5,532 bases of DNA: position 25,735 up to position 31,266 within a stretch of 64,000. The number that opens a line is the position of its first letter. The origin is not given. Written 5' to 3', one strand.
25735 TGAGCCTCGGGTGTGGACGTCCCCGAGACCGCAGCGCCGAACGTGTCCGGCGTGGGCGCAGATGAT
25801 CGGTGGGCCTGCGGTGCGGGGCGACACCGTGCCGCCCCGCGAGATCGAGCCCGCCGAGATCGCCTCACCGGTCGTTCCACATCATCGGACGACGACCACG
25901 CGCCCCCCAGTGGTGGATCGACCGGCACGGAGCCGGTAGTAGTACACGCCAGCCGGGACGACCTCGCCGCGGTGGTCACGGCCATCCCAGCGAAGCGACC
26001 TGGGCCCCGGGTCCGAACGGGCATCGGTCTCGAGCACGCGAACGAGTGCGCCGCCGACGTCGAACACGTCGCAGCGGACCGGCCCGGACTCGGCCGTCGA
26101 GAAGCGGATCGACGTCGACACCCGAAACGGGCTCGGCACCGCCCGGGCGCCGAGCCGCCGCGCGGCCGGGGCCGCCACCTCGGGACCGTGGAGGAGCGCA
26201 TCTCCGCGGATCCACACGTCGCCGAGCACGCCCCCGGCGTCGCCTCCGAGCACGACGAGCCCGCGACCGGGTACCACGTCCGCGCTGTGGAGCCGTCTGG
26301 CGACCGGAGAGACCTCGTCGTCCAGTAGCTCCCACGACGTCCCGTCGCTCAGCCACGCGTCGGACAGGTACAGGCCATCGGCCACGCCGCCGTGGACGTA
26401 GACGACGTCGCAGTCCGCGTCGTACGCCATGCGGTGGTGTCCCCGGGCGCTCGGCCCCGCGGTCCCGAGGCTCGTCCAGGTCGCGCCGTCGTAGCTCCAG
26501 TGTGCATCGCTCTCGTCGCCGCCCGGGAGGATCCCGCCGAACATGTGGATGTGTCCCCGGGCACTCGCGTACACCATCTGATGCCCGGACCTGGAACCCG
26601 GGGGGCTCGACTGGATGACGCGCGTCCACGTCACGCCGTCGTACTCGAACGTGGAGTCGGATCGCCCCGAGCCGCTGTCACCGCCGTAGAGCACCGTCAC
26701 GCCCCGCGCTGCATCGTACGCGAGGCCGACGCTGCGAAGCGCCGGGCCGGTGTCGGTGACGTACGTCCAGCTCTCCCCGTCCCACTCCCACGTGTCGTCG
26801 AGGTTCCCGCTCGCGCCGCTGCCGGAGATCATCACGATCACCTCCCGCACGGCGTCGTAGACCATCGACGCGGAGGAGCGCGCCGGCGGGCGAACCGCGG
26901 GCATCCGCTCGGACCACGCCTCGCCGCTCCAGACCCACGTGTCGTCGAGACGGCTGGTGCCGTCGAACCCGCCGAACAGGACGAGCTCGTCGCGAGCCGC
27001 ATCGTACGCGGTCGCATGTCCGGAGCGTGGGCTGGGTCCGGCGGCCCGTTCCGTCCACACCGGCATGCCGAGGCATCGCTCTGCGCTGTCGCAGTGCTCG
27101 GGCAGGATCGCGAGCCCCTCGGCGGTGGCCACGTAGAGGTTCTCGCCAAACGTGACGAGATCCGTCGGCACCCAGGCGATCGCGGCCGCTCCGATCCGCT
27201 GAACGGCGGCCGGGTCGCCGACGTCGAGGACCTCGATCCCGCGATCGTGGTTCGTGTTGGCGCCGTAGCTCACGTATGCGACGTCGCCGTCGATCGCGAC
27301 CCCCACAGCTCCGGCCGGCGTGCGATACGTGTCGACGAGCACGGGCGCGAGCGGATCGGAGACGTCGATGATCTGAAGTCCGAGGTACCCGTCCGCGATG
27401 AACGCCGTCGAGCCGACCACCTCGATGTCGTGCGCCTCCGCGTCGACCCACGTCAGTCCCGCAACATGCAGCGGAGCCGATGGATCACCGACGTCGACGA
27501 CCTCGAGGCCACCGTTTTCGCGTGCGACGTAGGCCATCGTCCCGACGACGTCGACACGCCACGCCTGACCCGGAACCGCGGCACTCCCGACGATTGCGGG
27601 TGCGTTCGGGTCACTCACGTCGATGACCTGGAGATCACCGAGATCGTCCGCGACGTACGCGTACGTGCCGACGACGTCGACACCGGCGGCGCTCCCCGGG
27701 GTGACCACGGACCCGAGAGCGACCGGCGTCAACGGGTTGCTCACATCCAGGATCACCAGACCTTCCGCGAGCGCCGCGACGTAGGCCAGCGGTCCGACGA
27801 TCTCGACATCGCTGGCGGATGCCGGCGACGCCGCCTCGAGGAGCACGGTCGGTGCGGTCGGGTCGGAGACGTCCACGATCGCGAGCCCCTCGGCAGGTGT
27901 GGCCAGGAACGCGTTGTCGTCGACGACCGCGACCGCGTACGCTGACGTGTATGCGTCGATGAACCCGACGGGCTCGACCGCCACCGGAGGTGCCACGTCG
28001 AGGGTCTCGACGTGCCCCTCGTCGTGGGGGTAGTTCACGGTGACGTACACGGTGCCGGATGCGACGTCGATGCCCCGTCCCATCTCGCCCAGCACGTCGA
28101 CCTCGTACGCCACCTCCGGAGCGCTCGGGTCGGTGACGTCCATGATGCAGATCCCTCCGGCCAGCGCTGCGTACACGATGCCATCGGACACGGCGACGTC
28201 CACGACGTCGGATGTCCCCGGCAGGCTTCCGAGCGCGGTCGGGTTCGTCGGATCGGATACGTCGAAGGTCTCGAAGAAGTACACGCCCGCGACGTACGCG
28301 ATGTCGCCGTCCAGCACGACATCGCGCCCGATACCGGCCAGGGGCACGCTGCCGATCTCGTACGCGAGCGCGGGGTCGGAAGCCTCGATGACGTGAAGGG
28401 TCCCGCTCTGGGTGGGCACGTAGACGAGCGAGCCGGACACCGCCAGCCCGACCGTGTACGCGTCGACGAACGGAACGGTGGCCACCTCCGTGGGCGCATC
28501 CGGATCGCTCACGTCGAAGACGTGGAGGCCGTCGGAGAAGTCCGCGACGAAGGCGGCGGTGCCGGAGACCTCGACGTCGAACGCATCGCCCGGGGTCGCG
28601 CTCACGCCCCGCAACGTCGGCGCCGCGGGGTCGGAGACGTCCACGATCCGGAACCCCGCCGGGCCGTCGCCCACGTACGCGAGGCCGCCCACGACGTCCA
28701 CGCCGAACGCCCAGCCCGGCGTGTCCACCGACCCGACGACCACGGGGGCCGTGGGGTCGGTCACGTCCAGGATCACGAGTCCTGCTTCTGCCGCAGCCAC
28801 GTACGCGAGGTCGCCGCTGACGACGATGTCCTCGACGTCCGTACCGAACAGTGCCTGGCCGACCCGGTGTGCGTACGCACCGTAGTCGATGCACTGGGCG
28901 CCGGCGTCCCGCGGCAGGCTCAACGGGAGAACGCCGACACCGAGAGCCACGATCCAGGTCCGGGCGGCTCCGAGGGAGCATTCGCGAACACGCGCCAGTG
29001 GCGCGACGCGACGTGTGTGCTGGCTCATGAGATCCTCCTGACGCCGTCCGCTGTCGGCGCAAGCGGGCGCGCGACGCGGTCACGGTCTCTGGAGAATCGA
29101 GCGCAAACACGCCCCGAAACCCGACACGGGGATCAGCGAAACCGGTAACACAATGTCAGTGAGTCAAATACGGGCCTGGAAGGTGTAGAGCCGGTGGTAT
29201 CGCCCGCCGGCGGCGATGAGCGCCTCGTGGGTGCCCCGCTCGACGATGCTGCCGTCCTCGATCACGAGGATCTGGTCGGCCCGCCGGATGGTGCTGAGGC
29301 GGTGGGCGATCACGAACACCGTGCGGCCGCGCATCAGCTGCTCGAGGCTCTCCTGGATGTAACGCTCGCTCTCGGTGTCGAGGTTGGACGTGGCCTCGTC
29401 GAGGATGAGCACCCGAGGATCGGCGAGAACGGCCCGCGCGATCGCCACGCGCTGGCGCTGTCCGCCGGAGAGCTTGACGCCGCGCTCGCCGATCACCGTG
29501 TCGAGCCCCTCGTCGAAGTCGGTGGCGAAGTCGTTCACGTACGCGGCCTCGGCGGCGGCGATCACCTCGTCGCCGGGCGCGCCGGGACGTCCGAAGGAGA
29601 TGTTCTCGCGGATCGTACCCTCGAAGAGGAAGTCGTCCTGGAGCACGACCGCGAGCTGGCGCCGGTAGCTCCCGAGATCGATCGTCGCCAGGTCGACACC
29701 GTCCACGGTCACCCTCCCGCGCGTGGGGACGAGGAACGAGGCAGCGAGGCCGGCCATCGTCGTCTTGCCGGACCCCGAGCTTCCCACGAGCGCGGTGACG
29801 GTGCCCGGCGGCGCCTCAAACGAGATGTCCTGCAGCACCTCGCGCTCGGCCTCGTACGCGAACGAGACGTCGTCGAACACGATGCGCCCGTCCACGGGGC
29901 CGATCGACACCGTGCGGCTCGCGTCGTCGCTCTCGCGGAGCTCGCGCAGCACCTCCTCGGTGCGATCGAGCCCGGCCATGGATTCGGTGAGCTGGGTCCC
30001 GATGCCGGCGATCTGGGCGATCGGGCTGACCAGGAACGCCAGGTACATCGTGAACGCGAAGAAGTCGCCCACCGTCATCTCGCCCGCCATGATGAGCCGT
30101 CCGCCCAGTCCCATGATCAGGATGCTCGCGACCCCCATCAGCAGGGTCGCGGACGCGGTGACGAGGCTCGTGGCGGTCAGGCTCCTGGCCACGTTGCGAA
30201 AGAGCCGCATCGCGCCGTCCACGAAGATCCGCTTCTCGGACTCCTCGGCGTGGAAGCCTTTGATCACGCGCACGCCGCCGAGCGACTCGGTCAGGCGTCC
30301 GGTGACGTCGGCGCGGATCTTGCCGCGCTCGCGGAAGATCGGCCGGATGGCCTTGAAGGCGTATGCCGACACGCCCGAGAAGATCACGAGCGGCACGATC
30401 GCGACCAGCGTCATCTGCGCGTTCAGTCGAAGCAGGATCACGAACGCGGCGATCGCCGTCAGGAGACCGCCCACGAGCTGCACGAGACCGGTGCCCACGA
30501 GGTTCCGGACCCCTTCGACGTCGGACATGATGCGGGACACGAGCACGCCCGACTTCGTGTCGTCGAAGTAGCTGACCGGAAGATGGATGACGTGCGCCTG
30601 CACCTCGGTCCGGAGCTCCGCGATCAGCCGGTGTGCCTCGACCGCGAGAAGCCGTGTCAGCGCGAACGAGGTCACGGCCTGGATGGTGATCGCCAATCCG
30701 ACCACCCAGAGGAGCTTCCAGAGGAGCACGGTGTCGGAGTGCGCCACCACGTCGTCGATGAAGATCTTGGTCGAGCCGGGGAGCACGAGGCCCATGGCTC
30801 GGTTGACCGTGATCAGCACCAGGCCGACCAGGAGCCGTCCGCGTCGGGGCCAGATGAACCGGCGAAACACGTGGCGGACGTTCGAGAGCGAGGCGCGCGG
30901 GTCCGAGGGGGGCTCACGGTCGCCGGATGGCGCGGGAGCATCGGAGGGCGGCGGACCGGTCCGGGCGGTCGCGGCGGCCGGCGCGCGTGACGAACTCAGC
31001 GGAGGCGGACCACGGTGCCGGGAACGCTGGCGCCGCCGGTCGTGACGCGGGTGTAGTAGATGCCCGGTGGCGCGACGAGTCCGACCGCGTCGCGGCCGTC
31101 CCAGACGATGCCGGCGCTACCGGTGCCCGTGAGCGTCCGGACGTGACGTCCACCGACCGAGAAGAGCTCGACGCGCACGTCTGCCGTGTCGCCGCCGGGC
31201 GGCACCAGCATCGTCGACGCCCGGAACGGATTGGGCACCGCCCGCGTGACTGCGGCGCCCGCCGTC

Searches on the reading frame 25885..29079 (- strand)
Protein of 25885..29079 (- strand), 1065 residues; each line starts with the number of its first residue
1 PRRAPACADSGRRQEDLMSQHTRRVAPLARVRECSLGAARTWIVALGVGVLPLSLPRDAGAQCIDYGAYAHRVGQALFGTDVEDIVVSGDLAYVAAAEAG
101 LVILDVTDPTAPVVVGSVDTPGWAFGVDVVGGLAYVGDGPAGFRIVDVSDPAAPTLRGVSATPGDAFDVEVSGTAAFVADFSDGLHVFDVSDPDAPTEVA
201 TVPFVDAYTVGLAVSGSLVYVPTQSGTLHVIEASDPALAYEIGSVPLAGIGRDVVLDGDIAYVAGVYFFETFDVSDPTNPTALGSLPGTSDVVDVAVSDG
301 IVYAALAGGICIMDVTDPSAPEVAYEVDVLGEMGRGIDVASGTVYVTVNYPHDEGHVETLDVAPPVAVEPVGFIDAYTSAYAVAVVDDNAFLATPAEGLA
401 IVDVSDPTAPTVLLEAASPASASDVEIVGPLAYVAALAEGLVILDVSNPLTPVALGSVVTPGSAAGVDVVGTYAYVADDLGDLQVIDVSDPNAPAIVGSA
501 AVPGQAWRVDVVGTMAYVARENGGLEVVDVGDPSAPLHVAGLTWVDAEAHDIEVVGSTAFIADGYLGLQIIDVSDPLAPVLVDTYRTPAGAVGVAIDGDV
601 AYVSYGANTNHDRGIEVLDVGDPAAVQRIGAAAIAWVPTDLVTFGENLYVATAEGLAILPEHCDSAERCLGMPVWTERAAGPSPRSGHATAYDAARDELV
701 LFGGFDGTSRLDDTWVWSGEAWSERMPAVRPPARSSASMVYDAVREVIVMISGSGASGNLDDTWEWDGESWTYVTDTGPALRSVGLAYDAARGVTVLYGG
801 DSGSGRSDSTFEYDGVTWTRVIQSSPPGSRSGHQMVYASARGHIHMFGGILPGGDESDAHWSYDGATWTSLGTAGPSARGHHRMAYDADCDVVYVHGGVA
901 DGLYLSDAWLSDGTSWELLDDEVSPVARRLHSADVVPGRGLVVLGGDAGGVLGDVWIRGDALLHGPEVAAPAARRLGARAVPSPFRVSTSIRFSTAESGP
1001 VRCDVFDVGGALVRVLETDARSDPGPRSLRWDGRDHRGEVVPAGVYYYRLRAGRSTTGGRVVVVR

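Call 7: search_protein_families(library=pfam, proteins=[window:25885-29079:-], max_evalue=0.001)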
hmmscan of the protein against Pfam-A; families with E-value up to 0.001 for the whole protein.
window:25885-29079:- (1065 aa): 8 families
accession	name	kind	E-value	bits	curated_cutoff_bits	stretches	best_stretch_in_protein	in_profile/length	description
PF08309.17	LVIVD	-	7.6e-77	252.9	20.2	8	81-120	3-42/42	LVIVD repeat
PF24681.1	Kelch_KLHDC2_KLHL20_DRC7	-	2.6e-27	96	50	2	795-957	11-183/221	KLHDC2/KLHL20/DRC7 Kelch-repeats domain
PF13415.12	Kelch_3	-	1.7e-15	57.1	22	1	697-742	2-48/48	Galactose oxidase, central domain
PF24981.1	Beta-prop_ATRN-LZTR1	-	1.6e-14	54.3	50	2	798-868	4-79/289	Attractin/LZTR1 beta-propeller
PF13418.12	Kelch_4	-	2.6e-08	34.1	21.6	1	684-717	1-34/49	Galactose oxidase, central domain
PF13860.13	FlgD_ig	-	5.2e-07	30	27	1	997-1052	21-75/79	FlgD Ig-like domain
PF09826.15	Beta_propel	-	1.1e-05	24.9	22.4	0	485-504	331-350/495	Beta propeller domain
PF13964.12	Kelch_6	-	0.00043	20.6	25.3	0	694-722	9-38/50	Kelch motif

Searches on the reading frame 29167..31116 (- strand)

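Call 8: search_protein_families(library=pfam, proteins=[window:29167-31116:-], max_evalue=0.001)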
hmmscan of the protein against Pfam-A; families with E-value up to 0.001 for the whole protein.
window:29167-31116:- (650 aa): 3 families
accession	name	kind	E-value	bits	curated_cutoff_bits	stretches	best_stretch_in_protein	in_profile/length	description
PF00664.28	ABC_membrane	-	9.5e-44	150.5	28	1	95-365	1-273/274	ABC transporter transmembrane region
PF00005.33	ABC_tran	-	9.7e-31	107.6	25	1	428-577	1-137/137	ABC transporter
PF02463.25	SMC_N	-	8e-06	25.9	40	0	549-619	137-211/220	RecF/RecN/SMC N terminal domain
